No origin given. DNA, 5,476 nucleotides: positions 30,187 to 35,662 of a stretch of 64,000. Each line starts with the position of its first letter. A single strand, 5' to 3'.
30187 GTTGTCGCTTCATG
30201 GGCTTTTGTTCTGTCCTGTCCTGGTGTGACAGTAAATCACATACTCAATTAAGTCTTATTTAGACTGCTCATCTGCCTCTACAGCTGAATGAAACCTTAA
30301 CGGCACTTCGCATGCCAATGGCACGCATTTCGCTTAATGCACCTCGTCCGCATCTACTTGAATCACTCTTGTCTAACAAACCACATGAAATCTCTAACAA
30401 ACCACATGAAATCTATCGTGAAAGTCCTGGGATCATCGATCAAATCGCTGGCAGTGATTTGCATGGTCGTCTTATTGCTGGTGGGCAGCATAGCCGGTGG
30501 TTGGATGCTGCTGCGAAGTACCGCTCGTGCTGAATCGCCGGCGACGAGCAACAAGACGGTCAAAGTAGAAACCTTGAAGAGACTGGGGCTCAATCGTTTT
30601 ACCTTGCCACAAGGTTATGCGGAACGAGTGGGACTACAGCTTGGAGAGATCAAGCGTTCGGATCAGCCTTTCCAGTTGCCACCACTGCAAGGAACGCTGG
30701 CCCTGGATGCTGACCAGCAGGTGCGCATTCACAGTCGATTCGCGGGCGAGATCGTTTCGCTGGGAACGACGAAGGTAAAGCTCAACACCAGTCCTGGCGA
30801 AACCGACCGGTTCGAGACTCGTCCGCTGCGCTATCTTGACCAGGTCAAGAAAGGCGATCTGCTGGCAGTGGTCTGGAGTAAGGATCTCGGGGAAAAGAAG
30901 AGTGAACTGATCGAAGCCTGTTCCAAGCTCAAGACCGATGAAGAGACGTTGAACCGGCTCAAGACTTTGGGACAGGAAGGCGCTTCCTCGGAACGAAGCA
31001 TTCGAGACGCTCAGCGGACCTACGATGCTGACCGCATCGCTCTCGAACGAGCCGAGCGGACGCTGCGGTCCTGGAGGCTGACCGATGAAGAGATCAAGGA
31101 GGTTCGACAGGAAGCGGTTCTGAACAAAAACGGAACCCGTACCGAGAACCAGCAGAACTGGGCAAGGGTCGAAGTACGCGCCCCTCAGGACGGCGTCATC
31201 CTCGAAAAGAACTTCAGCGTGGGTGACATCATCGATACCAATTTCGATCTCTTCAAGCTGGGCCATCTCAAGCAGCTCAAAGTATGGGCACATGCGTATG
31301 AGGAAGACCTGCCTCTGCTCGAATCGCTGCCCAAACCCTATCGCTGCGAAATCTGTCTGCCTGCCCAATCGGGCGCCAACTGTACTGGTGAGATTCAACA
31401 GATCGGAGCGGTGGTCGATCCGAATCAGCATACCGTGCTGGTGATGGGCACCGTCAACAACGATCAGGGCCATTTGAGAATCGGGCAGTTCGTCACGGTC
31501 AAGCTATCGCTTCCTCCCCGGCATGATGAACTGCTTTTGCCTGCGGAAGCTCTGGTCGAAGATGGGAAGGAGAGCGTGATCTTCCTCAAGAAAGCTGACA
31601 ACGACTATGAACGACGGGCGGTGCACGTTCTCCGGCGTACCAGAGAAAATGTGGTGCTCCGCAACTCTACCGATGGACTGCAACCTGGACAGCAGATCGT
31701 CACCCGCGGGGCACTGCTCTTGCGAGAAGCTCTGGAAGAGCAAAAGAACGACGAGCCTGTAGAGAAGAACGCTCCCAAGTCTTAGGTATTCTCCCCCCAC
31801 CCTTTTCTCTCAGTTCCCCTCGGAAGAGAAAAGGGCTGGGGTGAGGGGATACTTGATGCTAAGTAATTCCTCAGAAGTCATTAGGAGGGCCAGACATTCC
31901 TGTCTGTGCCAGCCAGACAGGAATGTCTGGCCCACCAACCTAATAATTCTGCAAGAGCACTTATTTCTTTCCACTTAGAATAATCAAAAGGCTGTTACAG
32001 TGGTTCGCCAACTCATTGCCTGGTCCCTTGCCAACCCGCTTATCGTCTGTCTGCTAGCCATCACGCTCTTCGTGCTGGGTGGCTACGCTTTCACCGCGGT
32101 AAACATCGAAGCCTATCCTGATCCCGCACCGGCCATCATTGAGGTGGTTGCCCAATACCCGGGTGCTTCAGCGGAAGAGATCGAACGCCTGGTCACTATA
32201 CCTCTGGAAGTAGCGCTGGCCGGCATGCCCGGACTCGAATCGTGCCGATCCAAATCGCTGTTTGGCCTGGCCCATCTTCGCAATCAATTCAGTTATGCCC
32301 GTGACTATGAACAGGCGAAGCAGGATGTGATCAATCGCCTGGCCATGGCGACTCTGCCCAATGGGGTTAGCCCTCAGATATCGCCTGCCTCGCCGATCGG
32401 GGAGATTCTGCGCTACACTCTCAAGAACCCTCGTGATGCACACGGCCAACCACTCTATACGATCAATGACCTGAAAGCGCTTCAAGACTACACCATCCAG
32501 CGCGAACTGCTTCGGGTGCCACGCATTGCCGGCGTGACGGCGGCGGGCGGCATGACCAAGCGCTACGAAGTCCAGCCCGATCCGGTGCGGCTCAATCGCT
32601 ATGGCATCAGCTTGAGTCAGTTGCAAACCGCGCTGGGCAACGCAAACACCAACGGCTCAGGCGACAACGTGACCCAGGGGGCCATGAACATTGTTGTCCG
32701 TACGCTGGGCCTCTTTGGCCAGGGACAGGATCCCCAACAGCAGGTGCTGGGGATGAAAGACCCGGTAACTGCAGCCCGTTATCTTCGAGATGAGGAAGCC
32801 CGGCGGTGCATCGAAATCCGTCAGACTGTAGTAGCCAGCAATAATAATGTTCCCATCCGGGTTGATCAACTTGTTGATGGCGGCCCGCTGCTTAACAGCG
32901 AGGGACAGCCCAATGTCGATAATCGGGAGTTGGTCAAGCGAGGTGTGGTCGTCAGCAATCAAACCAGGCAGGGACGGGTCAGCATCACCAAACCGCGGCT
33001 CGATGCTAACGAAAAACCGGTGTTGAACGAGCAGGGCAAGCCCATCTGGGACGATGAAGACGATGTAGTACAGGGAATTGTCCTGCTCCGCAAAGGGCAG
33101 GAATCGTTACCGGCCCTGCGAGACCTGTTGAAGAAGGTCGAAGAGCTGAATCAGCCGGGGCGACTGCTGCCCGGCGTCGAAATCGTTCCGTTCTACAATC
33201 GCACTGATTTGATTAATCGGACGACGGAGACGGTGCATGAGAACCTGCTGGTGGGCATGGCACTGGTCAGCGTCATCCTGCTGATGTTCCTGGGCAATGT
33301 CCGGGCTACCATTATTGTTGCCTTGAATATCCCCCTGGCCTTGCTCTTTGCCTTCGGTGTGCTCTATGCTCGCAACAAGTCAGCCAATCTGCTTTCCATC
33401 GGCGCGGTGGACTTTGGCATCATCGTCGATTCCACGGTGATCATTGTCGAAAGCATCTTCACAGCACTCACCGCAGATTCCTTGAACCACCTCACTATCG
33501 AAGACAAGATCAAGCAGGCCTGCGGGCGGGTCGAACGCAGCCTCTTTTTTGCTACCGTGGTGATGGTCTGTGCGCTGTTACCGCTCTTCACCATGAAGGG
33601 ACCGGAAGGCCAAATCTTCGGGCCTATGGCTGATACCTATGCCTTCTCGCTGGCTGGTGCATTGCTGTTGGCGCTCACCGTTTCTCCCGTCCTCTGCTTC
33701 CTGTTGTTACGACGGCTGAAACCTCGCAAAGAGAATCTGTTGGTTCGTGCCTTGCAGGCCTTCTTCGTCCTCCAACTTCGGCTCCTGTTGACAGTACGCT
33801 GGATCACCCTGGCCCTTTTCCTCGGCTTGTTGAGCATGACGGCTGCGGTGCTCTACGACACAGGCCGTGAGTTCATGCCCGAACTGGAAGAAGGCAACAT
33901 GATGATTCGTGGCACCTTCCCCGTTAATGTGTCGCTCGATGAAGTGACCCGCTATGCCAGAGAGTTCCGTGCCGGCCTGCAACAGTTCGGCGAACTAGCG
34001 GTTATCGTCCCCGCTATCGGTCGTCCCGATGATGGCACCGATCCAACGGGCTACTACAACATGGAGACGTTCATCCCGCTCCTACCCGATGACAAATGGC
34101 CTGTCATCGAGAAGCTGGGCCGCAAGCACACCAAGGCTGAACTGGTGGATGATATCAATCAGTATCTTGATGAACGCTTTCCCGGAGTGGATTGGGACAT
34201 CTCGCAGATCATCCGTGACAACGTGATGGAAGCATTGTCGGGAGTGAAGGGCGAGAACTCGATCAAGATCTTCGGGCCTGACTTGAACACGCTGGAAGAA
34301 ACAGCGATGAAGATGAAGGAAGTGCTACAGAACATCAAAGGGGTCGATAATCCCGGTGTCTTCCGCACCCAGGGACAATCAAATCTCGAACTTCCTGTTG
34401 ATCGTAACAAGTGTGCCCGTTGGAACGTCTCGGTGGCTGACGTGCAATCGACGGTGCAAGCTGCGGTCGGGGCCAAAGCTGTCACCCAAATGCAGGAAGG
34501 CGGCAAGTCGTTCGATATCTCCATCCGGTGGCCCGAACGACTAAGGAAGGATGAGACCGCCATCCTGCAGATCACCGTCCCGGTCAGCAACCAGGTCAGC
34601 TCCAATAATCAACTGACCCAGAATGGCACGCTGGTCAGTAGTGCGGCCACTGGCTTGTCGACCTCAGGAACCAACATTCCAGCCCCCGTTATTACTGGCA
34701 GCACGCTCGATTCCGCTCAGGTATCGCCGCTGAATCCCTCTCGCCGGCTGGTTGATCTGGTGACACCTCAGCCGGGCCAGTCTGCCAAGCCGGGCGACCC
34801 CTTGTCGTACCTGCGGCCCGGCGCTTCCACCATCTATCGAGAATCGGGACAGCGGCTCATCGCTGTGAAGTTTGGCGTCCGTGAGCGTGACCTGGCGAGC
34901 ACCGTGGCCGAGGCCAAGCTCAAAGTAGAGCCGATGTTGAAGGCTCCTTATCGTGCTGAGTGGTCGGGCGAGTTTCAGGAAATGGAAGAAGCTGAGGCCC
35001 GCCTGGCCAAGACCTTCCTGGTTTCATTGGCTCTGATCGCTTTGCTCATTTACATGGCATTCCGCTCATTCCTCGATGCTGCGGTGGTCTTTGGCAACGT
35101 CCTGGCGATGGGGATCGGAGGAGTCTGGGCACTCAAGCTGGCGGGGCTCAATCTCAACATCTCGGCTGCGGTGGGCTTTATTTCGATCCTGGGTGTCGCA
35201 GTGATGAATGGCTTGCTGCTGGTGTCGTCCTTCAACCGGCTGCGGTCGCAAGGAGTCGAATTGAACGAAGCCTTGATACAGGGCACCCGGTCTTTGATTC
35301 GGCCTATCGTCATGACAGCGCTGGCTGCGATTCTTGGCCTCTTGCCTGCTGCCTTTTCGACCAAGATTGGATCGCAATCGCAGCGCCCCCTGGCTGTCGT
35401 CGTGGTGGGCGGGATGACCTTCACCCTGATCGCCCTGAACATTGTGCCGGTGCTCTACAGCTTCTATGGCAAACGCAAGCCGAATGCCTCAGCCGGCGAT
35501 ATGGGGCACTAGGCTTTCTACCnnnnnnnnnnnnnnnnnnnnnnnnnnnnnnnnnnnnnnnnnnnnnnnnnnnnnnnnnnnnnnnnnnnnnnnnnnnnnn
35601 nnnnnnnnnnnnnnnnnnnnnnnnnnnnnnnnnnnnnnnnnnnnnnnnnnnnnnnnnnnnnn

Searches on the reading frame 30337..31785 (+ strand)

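Call 45: search_protein_families(library=pfam, proteins=[window:30337-31785:+], max_evalue=0.0001)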
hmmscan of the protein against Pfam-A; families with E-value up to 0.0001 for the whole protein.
window:30337-31785:+ (482 aa): 2 families
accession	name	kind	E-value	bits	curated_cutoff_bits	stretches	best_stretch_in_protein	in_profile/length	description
PF16576.10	HlyD_D23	-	1.5e-23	83.6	30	1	167-386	39-214/214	Barrel-sandwich domain of CusB or HlyD membrane-fusion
PF13437.12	HlyD_3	-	1.3e-08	35.9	22.2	1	280-382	2-105/106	HlyD family secretion protein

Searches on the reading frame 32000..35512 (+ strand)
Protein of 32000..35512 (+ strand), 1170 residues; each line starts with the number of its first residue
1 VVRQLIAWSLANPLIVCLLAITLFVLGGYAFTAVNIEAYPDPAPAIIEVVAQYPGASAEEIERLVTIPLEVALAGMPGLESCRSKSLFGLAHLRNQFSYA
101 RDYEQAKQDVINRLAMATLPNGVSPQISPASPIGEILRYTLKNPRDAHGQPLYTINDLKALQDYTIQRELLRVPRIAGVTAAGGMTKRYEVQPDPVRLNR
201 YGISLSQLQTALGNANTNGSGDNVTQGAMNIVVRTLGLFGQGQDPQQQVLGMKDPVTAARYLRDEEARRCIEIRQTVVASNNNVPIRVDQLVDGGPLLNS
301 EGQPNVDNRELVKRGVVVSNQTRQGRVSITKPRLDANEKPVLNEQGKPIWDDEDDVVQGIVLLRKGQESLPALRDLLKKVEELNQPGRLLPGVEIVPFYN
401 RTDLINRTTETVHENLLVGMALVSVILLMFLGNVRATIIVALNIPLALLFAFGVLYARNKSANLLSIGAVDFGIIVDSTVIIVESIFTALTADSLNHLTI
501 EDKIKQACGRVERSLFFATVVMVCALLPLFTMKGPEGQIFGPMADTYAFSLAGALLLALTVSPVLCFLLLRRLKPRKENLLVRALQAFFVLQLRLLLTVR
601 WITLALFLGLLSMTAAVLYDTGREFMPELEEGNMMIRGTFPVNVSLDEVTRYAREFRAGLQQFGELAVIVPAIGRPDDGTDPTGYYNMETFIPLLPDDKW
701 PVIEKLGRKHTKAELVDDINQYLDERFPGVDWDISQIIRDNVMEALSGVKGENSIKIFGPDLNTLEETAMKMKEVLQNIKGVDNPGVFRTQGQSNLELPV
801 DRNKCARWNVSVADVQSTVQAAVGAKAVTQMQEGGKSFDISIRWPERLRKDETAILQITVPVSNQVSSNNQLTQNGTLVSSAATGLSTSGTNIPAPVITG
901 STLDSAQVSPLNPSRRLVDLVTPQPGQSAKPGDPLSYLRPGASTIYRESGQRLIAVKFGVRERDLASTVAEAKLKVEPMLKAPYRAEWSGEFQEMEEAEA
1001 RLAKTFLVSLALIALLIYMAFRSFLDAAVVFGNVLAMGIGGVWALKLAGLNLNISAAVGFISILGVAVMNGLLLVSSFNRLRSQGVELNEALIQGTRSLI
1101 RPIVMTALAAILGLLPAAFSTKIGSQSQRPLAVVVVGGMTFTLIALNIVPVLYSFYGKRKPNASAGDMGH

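Call 45: search_protein_families(library=pfam, proteins=[window:32000-35512:+], max_evalue=0.0001)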
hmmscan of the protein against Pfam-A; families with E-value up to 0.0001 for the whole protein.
window:32000-35512:+ (1170 aa): 2 families
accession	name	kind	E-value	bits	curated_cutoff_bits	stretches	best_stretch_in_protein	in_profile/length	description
PF00873.25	ACR_tran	-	8.2e-186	620.1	28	3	351-864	274-784/1021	AcrB/AcrD/AcrF family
PF03176.21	MMPL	-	1.9e-08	34.1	20.5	1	998-1160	140-306/333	MMPL family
